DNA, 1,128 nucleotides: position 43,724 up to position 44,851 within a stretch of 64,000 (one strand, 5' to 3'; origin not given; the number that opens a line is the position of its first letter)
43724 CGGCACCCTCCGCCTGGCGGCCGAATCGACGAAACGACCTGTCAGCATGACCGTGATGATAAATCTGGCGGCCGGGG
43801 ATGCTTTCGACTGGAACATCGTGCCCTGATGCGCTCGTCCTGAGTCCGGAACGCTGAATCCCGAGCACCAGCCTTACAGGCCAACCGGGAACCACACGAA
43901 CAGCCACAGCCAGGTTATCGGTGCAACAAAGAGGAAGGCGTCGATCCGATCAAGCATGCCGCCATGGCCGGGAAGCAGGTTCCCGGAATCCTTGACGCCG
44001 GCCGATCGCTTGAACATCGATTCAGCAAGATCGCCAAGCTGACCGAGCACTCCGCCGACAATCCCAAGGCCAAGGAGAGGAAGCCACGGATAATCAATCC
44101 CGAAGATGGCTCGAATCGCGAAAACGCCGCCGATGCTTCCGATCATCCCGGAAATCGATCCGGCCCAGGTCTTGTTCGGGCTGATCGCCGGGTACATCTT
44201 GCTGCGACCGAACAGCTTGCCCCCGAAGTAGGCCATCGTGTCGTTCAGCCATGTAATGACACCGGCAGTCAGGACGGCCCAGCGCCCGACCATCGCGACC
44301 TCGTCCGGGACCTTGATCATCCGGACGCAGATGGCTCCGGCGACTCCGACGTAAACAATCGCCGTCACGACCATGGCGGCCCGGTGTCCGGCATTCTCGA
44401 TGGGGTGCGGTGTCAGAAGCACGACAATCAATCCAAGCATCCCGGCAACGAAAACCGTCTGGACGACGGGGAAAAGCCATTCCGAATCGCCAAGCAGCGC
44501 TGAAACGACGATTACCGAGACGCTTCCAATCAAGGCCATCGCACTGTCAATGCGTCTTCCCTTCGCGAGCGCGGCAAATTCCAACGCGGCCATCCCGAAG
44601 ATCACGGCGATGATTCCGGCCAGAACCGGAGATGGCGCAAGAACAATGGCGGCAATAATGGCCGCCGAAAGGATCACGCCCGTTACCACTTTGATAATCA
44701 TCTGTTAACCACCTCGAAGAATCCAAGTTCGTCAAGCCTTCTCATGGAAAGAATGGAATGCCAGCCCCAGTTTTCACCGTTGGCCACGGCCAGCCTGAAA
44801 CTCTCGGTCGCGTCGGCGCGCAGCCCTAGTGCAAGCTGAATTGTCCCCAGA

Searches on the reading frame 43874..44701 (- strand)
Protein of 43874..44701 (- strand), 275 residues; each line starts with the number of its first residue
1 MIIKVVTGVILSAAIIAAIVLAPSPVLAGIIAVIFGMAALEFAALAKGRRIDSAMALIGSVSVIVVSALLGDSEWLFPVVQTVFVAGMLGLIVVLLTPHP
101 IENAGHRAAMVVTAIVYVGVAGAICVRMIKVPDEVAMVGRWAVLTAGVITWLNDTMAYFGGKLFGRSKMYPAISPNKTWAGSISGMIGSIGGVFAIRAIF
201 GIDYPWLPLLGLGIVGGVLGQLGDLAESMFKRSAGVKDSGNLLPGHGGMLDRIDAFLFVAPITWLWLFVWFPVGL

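Call 81: search_protein_families(library=pfam, proteins=[window:43874-44701:-], max_evalue=0.00001)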
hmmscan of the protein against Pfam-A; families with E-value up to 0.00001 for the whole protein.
window:43874-44701:- (275 aa): 1 family
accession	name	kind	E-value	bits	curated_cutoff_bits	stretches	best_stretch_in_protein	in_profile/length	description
PF01148.25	CTP_transf_1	-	1.7e-55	189.1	24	1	4-268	3-262/264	Cytidylyltransferase family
